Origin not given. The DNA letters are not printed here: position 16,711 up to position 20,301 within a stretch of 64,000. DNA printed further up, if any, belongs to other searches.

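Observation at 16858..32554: Giant secreted YD-like repeat proteins embedded inside an exopolysaccharide operon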

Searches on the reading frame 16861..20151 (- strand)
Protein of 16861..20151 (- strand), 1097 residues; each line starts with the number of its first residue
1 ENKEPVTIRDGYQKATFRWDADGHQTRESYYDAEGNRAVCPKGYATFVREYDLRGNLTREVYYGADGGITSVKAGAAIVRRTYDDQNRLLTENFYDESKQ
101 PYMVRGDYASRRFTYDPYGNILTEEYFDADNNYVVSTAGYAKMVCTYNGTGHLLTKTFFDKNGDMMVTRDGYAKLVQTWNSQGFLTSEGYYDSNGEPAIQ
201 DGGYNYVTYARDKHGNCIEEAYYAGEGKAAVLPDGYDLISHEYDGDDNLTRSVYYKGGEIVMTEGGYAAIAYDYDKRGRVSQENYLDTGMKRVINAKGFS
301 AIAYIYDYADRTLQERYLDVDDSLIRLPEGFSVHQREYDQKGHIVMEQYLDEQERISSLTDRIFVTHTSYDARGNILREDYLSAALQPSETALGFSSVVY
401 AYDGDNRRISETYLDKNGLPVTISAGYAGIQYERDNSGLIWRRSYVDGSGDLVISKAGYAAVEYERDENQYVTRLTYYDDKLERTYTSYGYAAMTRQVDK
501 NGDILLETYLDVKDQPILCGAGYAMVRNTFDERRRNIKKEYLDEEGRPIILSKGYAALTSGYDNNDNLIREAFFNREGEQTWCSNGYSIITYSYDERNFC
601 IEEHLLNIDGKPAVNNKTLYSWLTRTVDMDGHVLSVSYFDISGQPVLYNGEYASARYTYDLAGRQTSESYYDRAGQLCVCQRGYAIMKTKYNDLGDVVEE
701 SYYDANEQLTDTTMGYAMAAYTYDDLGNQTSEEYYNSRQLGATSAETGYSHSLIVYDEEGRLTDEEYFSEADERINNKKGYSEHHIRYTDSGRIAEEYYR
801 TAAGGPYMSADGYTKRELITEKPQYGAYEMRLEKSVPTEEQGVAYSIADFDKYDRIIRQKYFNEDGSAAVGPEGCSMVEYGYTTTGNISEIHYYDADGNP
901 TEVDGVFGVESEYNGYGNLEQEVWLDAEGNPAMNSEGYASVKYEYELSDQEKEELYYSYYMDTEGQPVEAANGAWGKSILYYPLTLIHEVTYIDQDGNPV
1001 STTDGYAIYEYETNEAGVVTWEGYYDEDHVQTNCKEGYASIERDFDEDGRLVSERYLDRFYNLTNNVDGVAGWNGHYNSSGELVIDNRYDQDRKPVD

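Call 79: predict_structure(alignment_id=A5)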
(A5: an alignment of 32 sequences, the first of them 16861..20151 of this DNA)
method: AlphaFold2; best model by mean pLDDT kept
length: 1097 residues; sequences in the alignment: 32
mean_pLDDT: 89.7   pTM: 0.46
mean pLDDT of the five models: 89.7, 89.5, 89.3, 88.4, 87.9
residues with pLDDT >= 90: 707; 70-90: 348; 50-70: 24; < 50: 18
segments of 3 or more residues with pLDDT < 50: 1-9, 837-839, 948-953
pLDDT, mean of each block of 10 residues (from residue 1): 42 83 90 85 89 92 92 84 92 93 87 92 95 90 93 95 91 94 92 91 90 92 85 91 92 95 94 92 96 93 92 95 89 93 92 81 82 92 88 92 90 94 94 87 95 92 92 94 82 94 94 93 96 93 96 95 92 95 95 92 95 92 93 94 91 95 91 94 95 90 96 95 91 95 91 91 95 89 92 88 84 85 77 63 81 87 86 89 87 91 89 82 91 88 68 69 90 89 79 91 93 86 95 95 90 95 94 89 88 90
secondary structure, 60 per line:
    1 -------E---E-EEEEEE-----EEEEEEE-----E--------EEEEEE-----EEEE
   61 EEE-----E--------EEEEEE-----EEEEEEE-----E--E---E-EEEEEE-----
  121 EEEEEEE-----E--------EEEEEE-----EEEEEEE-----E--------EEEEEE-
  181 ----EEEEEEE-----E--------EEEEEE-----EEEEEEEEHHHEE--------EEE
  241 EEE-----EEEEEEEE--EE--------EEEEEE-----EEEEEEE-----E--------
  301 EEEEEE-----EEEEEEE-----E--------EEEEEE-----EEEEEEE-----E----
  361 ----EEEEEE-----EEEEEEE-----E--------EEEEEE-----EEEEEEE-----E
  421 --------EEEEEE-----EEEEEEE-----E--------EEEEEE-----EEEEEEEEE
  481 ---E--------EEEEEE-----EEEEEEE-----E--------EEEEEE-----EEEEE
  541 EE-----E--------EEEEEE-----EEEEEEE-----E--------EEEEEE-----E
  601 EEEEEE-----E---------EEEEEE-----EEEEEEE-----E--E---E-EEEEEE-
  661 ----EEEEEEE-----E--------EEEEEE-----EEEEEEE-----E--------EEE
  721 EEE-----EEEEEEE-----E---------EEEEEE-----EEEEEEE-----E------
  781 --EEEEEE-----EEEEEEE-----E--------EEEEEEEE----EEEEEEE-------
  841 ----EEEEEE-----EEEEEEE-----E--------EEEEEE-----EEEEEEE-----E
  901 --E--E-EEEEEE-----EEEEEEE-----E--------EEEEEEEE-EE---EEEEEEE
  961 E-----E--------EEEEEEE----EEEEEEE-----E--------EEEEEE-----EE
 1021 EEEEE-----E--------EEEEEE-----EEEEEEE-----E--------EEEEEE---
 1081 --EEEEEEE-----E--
elements in order (helices of 4 or more, strands of 3 or more residues): E14-19 E25-31 E46-51 E57-63 E78-83 E89-95 E110-115 E121-127 E142-147 E153-159 E174-179 E185-191 E206-211 E217-224 E238-243 E249-256 E269-274 E280-286 E301-306 E312-318 E333-338 E344-350 E365-370 E376-382 E397-402 E408-414 E429-434 E440-446 E461-466 E472-480 E493-498 E504-510 E525-530 E536-542 E557-562 E568-574 E589-594 E600-606 E622-627 E633-639 E654-659 E665-671 E686-691 E697-703 E718-723 E729-735 E751-756 E762-768 E783-788 E794-800 E815-822 E827-833 E845-850 E856-862 E877-882 E888-894 E908-913 E919-925 E940-947 E954-961 E976-982 E987-993 E1008-1013 E1019-1025 E1040-1045 E1051-1057 E1072-1077 E1083-1089

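Call 81: fold_search(model_id=the predicted structure, library=pdb)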
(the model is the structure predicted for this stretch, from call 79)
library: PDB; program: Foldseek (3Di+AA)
matches with E <= 10: 774; with E <= 0.001: 74
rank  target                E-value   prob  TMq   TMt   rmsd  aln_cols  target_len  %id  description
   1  8qjd_B                6.4e-36  1.00  0.26  0.27  17.8      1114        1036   13  T6SS-linked Rhs repeat protein - Salmonella bongori Rhs-core domain (released 2024-09-25)
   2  7pq5                  1.3e-35  1.00  0.37  0.39  25.0      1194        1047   13  Photorhabdus laumondii T6SS-associated Rhs protein carrying the Tre23 toxin domain (released 2021-12-01)
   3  8qjb_A                1.0e-34  1.00  0.38  0.40  15.3      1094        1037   13  T6SS-linked Rhs repeat protein - Salmonella bongori Rhs-core domain extended N-terminus (released 2024-09-25)
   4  8qjc                  1.5e-34  1.00  0.38  0.39  15.3      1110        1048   13  T6SS-linked Rhs repeat protein - Salmonella bongori Rhs-core domain with toxin domain (released 2024-09-25)
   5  8qja_D                3.1e-34  1.00  0.28  0.30  24.2      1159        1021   13  T6SS-linked Rhs repeat protein - Advenella mimigardefordensis VgrG-Rhs core (released 2024-09-25)
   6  8qja_B                3.4e-34  1.00  0.32  0.34  23.6      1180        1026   14  T6SS-linked Rhs repeat protein - Advenella mimigardefordensis VgrG-Rhs core (released 2024-09-25)
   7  7q97_A                8.4e-34  1.00  0.35  0.37  23.1      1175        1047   13  Structure of the bacterial type VI secretion system effector RhsA. (released 2021-12-22)
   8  8qja_A                9.3e-34  1.00  0.33  0.35  24.1      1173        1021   14  T6SS-linked Rhs repeat protein - Advenella mimigardefordensis VgrG-Rhs core (released 2024-09-25)
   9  8qja_C                1.9e-33  1.00  0.38  0.40  20.3      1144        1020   12  T6SS-linked Rhs repeat protein - Advenella mimigardefordensis VgrG-Rhs core (released 2024-09-25)
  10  8uxt                  2.8e-33  1.00  0.32  0.26  24.1      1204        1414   14  Acinetobacter baumannii Tse15 Rhs effector, toxin cleavage mutant (D1369N, D1391N) (released 2024-10-09)
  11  8uy4_A                3.1e-33  1.00  0.28  0.24  24.2      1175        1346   13  Acinetobacter baumannii Tse15 Rhs effector (released 2024-10-09)
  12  8cp6_B                8.1e-32  1.00  0.31  0.32  23.3      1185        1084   13  Type six secretion system exported effector 5 (Tse5) (released 2023-12-06)
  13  8h8b                  1.7e-30  1.00  0.30  0.31  21.0      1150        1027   13  Type VI secretion system effector RhsP in its pre-autoproteolysis and monomeric form (released 2023-01-18)
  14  8h8a_A                2.2e-29  1.00  0.23  0.25  28.9      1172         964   14  Type VI secretion system effector RhsP in its post-autoproteolysis and monomeric form (released 2023-01-18)
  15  9ifo_A                3.1e-28  1.00  0.29  0.24  25.4      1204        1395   12  Structure of Teneurin-Like Protein (TLP) (released 2026-03-11)
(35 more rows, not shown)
